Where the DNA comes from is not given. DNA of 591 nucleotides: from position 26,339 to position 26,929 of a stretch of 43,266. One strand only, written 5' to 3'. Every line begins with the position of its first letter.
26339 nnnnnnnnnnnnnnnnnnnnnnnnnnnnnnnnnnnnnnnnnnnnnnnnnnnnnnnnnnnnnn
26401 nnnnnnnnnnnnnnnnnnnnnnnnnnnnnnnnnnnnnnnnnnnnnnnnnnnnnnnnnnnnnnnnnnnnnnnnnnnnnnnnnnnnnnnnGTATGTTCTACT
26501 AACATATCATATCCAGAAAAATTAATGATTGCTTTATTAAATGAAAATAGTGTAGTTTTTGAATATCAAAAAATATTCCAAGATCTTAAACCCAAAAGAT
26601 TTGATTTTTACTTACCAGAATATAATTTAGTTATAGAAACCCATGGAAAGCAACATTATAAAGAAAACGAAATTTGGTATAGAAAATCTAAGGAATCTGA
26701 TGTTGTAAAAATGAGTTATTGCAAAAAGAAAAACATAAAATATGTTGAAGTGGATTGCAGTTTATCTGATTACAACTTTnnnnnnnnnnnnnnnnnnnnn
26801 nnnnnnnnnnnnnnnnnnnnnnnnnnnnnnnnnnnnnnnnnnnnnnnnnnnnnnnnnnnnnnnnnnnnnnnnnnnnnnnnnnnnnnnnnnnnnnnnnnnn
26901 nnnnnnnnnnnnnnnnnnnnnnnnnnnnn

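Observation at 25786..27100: AT-rich moron between endolysin and attP encodes a Zn-ribbon + Vsr/DUF559-like nuclease-core + HTH protein under its own operator-controlled promoter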

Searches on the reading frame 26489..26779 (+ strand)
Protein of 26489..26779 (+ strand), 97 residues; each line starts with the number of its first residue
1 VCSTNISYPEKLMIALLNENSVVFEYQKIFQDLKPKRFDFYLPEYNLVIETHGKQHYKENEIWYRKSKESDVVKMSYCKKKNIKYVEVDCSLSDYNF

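Call 49: search_solved_structures(query=A3, max_evalue=10, show_alignments=5)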
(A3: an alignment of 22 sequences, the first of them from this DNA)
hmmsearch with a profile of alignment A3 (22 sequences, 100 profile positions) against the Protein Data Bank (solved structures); distinct sequences matched with E-value up to 10: 4.
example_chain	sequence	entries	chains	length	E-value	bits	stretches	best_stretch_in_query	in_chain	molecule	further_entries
5y6p_C2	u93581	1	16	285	0.15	15.8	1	23-65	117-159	LR_gamma5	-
8i8b_J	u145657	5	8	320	0.15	15.8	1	4-69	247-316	38K | 38K (AC98) protein in P143-LEF5 intergenic region | 38K (AC98)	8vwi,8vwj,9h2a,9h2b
4par_B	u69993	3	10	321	0.2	15.4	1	12-64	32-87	Uncharacterized protein AbaSI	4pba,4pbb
3hrl_A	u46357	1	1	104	1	13.2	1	25-61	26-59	Endonuclease-Like Protein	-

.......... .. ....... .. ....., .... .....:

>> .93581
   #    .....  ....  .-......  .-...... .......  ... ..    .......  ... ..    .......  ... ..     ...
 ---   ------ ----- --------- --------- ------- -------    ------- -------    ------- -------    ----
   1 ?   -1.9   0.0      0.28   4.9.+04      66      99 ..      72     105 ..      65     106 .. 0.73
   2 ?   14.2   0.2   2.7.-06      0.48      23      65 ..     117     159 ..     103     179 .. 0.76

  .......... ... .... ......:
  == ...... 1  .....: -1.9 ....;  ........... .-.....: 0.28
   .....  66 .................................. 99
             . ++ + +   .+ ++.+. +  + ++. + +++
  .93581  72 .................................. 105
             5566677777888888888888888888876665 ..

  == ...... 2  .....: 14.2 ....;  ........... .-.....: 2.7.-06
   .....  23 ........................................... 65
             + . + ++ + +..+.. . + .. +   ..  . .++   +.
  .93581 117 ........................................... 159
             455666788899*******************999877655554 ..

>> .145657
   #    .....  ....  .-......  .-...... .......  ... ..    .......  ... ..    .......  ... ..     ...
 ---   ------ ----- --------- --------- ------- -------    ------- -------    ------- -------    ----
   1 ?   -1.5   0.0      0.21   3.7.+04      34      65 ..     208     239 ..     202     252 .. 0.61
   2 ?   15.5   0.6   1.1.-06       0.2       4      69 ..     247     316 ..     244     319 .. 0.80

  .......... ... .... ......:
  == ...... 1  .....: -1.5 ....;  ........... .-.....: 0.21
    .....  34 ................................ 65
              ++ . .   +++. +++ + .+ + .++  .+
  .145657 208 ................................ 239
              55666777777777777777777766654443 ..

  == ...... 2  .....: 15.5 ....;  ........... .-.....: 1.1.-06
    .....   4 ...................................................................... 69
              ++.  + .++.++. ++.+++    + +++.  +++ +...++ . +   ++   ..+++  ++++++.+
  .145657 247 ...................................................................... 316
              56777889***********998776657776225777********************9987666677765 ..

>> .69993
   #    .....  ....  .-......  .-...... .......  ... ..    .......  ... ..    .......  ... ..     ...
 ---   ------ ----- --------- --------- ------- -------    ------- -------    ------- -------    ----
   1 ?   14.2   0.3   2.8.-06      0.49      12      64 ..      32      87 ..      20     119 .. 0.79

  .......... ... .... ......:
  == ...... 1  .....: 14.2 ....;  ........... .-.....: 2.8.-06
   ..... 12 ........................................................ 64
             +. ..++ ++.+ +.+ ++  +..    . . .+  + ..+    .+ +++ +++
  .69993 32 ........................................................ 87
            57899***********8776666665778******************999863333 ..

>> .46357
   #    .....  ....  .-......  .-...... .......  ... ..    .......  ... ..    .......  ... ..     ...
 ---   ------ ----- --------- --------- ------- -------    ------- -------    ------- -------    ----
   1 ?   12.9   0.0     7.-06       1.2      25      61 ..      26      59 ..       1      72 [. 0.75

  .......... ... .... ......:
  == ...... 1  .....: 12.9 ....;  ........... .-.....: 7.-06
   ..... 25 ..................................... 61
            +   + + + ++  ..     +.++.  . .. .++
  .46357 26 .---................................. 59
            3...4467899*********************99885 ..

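Call 50: search_protein_families(library=pfam, alignment_id=A3, max_evalue=1)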
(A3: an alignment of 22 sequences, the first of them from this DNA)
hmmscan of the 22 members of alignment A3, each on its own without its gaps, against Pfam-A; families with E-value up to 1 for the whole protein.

A. member 1, seq(97 aa): 2 families
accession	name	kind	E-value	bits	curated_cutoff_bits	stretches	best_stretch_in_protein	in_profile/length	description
PF10881.14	DUF2726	-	0.0031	17.7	24.7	1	26-89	47-109/126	Protein of unknown function (DUF2726)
PF19237.4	DUF5889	-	0.0071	16.9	27.1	1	45-88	18-62/115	Family of unknown function (DUF5889)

B. families by the number of members that match (of 22 scanned): 14 families
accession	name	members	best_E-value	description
PF10881.14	DUF2726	9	0.00063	Protein of unknown function (DUF2726)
PF04480.18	DUF559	8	0.011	Protein of unknown function (DUF559)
PF21598.3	PvuRts1I-like_N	6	0.00039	Restriction endonuclease PvuRts1 I-like, N-terminal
PF19237.4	DUF5889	2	0.0028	Family of unknown function (DUF5889)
PF18742.7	DpnII-MboI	2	0.014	REase_DpnII-MboI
PF22673.2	MCP-like_PDC_1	1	0.0044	Methyl-accepting chemotaxis protein-like, first PDC sensor domain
PF16224.10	DUF4883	1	0.012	DOmain of unknown function (DUF4883)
PF13774.12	Longin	1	0.021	Regulated-SNARE-like domain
PF03852.21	Vsr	1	0.038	DNA mismatch endonuclease Vsr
PF04939.17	RRS1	1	0.048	Ribosome biogenesis regulatory protein (RRS1)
PF11480.13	ImmE5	1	0.057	Colicin-E5 Imm protein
PF23141.1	Ig_NOMO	1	0.13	NOMO Ig-like domain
PF01248.31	Ribosomal_L7Ae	1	0.22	Ribosomal protein L7Ae/L30e/S12e/Gadd45 family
PF02205.27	WH2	1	0.92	WH2 motif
